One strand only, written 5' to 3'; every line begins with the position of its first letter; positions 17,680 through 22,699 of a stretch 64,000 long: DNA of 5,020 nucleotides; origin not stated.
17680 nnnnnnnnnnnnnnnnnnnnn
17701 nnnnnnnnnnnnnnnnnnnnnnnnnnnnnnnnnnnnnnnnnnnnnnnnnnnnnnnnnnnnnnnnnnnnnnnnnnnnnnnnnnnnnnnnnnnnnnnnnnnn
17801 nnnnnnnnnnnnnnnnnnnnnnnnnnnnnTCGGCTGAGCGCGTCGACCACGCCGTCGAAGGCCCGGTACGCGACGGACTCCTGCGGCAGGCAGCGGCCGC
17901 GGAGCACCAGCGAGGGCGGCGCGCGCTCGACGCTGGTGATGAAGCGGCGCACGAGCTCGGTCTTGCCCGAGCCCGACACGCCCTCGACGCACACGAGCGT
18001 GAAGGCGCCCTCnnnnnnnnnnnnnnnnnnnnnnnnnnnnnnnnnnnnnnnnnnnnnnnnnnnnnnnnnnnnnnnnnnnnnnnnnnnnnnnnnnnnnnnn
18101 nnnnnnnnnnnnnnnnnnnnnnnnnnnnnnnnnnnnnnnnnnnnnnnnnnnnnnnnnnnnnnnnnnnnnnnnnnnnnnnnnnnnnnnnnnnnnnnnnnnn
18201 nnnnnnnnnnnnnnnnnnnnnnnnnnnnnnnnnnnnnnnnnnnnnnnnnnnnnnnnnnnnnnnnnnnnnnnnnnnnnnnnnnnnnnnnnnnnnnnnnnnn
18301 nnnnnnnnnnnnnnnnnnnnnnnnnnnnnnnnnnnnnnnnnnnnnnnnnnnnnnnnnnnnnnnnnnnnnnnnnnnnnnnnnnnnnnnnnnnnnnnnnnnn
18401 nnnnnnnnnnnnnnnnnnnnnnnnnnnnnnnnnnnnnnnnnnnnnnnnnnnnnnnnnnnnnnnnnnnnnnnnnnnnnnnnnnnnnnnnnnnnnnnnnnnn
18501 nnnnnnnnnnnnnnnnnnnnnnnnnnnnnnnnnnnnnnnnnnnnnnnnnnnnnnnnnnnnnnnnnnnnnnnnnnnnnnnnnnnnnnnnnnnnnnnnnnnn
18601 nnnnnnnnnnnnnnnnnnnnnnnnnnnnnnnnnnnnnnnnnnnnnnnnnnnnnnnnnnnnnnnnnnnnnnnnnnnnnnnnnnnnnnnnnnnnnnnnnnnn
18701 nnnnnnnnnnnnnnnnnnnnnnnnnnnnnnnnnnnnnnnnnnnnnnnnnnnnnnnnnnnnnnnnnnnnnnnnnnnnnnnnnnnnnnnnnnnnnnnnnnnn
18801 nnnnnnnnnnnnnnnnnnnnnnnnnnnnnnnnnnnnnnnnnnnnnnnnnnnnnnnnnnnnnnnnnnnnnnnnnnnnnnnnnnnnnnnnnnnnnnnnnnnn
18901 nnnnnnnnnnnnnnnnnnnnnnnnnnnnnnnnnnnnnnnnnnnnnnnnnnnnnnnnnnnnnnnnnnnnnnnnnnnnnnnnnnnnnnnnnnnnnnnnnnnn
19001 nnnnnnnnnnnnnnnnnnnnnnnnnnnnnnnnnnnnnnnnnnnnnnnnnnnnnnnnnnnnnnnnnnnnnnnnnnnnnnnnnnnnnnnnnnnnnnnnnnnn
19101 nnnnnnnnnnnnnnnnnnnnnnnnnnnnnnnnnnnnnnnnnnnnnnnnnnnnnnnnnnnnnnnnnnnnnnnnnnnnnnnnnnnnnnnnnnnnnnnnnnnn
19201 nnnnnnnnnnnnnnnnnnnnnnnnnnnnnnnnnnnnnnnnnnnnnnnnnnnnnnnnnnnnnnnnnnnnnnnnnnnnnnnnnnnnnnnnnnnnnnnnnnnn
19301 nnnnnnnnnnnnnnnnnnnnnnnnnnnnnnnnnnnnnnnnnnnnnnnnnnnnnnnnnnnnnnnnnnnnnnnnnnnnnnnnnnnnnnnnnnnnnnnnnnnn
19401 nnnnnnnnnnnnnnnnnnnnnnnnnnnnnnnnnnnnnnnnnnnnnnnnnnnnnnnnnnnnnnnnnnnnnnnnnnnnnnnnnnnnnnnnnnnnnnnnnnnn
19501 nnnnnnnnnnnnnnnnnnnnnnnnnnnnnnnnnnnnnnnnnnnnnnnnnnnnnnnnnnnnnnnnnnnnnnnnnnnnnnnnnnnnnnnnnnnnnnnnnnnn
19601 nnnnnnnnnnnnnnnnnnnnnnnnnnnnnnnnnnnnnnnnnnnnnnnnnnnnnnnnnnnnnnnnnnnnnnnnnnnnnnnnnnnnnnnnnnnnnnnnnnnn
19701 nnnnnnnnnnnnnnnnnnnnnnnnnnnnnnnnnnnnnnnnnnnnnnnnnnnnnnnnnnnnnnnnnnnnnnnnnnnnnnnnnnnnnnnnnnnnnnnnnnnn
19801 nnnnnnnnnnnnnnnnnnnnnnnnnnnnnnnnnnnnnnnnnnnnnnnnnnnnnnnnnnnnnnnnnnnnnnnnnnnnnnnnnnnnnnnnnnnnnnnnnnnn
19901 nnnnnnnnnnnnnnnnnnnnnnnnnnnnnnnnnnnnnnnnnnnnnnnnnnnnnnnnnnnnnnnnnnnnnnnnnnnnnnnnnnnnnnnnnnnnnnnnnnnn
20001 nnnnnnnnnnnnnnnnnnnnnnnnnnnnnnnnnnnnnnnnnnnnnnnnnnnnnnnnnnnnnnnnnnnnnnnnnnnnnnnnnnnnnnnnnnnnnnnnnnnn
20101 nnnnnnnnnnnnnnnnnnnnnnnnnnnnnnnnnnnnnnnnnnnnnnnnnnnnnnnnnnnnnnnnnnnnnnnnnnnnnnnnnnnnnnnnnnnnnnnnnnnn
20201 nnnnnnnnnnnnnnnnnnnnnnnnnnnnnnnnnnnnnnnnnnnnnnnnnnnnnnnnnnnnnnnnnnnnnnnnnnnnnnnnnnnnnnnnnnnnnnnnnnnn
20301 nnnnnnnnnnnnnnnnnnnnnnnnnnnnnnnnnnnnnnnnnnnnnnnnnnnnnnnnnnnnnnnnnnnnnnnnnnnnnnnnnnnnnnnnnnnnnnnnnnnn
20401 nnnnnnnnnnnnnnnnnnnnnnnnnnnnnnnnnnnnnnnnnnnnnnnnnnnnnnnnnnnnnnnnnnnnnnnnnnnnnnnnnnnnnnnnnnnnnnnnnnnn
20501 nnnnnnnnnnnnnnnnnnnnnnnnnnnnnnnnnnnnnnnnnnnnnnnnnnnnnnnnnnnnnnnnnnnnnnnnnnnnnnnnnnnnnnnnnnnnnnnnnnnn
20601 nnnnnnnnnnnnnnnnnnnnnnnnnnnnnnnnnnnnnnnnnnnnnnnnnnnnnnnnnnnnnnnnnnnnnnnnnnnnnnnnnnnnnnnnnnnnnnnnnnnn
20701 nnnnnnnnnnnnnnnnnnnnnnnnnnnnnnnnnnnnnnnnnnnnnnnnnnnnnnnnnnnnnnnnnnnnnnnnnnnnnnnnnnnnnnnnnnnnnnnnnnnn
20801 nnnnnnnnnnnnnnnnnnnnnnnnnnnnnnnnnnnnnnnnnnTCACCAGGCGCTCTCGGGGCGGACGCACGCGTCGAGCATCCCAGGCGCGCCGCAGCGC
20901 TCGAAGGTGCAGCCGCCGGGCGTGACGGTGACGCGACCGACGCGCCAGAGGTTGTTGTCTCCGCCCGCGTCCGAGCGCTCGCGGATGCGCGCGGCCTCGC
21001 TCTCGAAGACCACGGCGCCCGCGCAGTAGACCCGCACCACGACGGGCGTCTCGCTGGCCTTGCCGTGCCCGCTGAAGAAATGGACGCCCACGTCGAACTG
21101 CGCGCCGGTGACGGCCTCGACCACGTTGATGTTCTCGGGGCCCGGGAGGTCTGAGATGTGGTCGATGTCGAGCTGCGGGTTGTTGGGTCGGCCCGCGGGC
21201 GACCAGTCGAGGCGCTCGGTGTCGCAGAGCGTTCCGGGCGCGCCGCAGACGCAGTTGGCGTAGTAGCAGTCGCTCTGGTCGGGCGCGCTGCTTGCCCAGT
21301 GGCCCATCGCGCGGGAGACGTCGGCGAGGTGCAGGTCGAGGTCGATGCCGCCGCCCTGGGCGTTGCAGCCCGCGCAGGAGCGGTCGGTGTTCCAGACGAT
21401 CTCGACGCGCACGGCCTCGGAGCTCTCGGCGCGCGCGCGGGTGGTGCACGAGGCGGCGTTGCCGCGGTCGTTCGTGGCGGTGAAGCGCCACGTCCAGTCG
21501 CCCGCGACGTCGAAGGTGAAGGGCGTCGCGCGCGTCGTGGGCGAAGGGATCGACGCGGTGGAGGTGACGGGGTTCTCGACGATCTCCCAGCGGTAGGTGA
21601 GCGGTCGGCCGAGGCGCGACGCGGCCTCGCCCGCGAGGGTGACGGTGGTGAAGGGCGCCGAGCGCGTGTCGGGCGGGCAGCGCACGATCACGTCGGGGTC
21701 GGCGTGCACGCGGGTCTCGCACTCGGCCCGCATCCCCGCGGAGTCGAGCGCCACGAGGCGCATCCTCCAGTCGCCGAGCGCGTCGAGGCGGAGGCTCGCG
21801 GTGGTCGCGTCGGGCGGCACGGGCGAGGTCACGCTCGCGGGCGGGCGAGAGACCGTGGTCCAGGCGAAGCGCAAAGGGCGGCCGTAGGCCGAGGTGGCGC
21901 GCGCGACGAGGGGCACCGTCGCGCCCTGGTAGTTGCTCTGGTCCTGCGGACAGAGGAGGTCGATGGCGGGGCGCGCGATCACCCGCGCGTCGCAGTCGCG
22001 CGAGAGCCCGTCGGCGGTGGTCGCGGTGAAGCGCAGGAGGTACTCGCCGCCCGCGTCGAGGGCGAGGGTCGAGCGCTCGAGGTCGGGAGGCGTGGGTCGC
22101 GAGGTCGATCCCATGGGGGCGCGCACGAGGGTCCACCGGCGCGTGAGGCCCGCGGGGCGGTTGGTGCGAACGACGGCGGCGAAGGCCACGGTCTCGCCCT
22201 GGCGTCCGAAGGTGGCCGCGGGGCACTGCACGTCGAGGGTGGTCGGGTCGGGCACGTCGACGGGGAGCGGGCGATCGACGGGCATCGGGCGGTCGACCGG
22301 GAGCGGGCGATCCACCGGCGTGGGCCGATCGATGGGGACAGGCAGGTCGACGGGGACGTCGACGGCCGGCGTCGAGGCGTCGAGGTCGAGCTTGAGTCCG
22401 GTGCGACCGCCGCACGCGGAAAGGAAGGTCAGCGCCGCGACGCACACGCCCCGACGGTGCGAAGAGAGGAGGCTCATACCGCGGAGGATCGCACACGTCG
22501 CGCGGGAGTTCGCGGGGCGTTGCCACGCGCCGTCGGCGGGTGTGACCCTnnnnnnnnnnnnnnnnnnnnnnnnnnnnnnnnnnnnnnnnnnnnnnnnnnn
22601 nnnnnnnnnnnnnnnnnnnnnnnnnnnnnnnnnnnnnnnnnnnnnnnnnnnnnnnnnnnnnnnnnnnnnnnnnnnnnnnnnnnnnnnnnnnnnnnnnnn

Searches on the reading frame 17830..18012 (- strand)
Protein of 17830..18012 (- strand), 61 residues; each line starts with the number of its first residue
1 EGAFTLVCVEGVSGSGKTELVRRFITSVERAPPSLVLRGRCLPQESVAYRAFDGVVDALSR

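Call 73: search_protein_families(library=pfam, proteins=[window:17830-18012:-], max_evalue=0.01)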
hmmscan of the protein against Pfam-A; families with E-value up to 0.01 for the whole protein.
seq(61 aa): 4 families
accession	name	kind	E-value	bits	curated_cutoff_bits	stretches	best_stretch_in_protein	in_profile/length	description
PF13191.12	AAA_16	-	8.5e-06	26.8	32.6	1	2-50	22-67/167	AAA ATPase domain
PF05729.18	NACHT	-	0.0014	18.9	26.7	1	6-29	2-25/167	NACHT domain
PF13401.12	AAA_22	-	0.0022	18.8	27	1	6-43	7-43/130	AAA domain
PF01443.25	Viral_helicase1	-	0.0038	17.5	21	1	8-42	2-36/228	Viral superfamily 1 RNA helicase core domain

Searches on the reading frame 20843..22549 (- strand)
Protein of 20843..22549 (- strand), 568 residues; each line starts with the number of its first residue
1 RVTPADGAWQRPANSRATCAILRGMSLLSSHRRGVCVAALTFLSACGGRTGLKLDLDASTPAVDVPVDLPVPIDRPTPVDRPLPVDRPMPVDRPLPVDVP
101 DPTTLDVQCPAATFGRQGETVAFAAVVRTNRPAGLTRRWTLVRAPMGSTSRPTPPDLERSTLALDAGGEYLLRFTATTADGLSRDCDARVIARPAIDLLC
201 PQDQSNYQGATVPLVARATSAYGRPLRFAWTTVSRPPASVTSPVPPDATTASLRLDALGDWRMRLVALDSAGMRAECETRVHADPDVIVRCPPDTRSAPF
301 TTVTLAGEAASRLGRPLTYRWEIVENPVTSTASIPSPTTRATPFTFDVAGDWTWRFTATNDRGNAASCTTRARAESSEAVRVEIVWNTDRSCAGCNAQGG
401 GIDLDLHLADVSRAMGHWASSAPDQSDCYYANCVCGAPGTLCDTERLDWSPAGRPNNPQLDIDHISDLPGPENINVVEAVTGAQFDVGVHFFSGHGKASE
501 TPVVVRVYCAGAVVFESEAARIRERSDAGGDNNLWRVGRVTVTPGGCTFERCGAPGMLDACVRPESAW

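Call 49: search_protein_families(library=pfam, proteins=[window:20843-22549:-], max_evalue=0.001)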
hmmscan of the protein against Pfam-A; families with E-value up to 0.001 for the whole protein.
window:20843-22549:- (568 aa): 2 families
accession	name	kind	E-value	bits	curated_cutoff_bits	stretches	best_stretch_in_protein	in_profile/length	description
PF22352.2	K319L-like_PKD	-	4e-09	36.8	27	1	298-368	9-78/84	K319L-like, PKD domain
PF00801.26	PKD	-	8.8e-08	32.5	23.5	0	112-183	8-72/80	PKD domain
